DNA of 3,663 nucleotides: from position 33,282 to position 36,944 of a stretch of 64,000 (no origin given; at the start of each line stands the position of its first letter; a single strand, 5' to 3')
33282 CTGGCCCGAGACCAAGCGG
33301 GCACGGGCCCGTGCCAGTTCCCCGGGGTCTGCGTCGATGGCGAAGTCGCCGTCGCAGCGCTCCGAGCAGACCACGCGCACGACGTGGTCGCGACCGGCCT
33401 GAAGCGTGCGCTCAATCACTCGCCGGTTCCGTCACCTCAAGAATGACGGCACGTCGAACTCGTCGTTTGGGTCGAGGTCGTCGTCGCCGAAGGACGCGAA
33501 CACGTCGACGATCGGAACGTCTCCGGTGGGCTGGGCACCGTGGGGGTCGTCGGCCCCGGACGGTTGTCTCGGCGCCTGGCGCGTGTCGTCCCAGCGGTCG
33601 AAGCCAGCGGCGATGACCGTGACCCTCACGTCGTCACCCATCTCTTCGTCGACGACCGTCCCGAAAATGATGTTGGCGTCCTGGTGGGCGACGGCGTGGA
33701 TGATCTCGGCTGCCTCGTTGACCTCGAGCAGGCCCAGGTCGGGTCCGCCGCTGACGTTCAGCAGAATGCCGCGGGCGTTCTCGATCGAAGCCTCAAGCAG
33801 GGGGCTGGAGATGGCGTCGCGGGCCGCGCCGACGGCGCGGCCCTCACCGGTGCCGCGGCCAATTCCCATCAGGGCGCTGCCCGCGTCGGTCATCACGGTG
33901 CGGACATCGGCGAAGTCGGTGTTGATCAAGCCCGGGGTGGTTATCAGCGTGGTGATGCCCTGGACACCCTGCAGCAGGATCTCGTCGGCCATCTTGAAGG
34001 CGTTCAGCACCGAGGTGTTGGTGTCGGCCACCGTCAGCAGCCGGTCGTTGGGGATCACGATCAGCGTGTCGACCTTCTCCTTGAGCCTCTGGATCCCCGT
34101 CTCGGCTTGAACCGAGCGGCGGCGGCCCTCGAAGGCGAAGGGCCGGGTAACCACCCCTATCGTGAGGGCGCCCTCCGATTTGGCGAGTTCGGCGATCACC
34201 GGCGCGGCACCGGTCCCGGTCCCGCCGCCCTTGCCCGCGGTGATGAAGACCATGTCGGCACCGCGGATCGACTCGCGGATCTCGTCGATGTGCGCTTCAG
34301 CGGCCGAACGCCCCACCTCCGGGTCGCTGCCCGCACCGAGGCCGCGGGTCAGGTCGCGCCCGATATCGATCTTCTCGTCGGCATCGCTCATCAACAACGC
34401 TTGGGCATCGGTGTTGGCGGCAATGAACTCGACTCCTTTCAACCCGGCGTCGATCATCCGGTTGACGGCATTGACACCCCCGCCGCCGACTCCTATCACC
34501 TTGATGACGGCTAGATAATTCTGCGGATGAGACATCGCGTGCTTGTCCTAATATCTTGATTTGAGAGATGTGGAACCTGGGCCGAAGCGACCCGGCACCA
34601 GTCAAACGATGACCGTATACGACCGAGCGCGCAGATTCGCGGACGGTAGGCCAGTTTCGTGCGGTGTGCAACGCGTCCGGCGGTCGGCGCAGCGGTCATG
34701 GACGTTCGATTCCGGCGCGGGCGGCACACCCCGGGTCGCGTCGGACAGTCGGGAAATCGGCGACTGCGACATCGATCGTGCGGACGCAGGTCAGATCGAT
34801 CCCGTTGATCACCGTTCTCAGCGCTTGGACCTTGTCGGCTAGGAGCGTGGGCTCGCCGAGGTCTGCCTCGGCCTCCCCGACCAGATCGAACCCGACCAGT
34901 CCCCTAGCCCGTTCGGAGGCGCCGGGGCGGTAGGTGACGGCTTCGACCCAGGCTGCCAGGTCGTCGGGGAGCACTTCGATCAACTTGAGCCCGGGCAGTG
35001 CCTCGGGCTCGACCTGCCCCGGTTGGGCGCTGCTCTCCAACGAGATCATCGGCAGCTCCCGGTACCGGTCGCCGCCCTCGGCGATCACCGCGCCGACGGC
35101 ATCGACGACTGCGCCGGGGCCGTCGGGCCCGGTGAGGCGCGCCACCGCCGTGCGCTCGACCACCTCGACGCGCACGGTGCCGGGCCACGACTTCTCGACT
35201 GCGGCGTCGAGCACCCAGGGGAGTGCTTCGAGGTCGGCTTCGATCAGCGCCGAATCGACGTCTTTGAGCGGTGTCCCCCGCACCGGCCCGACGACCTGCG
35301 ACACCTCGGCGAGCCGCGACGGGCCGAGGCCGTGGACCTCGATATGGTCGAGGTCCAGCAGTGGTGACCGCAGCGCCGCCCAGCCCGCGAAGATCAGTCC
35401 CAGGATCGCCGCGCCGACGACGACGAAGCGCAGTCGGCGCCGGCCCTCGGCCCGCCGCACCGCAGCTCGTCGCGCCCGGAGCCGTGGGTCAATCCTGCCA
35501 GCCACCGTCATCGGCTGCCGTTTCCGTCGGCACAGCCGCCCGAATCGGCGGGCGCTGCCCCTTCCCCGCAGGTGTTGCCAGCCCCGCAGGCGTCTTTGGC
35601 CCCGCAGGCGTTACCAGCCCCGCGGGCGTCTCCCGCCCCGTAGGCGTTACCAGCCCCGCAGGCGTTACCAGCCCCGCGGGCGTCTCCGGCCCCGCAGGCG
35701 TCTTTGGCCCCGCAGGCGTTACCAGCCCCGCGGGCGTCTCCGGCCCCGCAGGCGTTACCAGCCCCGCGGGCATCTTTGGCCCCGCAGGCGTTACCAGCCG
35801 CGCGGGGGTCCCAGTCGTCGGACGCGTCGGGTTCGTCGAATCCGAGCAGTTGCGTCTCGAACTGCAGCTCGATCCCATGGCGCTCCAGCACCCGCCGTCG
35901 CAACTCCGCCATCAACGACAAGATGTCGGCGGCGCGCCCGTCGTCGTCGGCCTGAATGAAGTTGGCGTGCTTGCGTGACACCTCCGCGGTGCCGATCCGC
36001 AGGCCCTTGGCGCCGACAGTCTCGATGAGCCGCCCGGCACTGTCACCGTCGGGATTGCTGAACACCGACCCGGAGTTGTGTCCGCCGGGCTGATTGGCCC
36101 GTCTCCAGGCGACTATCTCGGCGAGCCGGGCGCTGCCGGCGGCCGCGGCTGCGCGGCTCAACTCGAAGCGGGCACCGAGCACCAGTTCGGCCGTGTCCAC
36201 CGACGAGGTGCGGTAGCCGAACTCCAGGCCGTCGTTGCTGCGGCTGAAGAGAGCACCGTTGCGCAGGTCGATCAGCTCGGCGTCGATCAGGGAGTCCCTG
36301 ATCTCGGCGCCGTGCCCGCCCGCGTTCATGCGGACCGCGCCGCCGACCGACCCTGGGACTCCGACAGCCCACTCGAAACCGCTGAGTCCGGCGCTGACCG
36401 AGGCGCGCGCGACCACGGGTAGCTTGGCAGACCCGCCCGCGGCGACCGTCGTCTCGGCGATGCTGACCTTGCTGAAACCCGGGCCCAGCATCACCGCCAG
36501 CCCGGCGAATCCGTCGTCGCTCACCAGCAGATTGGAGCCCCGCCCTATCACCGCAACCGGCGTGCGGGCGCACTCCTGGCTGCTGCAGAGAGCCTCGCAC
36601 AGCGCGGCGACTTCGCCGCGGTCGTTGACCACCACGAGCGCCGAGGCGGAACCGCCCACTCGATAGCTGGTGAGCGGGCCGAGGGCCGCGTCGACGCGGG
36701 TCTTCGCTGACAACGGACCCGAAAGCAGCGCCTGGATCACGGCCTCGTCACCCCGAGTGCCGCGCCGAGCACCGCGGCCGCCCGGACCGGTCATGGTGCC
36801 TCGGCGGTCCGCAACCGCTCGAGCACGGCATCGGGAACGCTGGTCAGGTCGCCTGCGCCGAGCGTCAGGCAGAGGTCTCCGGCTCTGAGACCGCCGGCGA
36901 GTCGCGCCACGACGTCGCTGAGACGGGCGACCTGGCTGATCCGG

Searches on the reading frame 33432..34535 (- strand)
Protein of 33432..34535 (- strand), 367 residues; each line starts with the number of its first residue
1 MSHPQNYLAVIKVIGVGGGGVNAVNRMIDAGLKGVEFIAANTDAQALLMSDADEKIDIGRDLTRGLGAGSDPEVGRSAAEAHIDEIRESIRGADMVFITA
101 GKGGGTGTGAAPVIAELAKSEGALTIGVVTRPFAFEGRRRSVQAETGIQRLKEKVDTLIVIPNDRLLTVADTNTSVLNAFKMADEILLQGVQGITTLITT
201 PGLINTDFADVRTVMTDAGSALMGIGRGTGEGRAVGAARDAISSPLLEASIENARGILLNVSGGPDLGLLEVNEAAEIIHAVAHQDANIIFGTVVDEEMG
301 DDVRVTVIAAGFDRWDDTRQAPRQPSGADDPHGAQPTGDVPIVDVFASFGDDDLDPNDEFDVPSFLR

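Call 36: search_protein_families(library=pfam, proteins=[window:33432-34535:-], max_evalue=0.00001)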
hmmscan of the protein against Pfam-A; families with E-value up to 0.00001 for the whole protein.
window:33432-34535:- (367 aa): 2 families
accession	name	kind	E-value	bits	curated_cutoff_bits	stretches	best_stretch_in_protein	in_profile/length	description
PF00091.31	Tubulin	-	1.3e-50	172.8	33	1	11-170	2-189/190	Tubulin/FtsZ family, GTPase domain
PF12327.13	FtsZ_C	-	1.6e-33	115.3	27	1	219-313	1-95/95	FtsZ family, C-terminal domain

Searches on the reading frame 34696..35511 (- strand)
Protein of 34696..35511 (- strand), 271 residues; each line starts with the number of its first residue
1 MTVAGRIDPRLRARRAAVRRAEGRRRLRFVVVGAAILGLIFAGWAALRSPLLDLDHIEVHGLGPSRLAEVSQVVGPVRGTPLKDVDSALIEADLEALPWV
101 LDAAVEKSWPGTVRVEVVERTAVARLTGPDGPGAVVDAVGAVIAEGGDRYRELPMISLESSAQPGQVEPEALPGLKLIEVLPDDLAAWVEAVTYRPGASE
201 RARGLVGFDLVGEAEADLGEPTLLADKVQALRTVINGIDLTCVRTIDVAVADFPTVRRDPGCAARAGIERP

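Call 36: search_protein_families(library=pfam, proteins=[window:34696-35511:-], max_evalue=0.00001)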
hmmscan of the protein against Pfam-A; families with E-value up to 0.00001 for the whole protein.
window:34696-35511:- (271 aa): 1 family
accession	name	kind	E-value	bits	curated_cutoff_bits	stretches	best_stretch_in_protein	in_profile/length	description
PF08478.15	POTRA_1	-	1.5e-11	44.9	23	1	55-120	4-69/69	POTRA domain, FtsQ-type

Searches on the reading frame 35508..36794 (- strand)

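Call 36: search_protein_families(library=pfam, proteins=[window:35508-36794:-], max_evalue=0.00001)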
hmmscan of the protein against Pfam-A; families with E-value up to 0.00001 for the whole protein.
window:35508-36794:- (428 aa): 2 families
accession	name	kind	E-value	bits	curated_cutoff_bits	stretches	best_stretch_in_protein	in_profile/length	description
PF02873.21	MurB_C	-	2.9e-25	88.8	27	1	222-316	4-98/99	UDP-N-acetylenolpyruvoylglucosamine reductase, C-terminal domain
PF01565.28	FAD_binding_4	-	1.4e-13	51.2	26.4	1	51-182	2-135/139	FAD binding domain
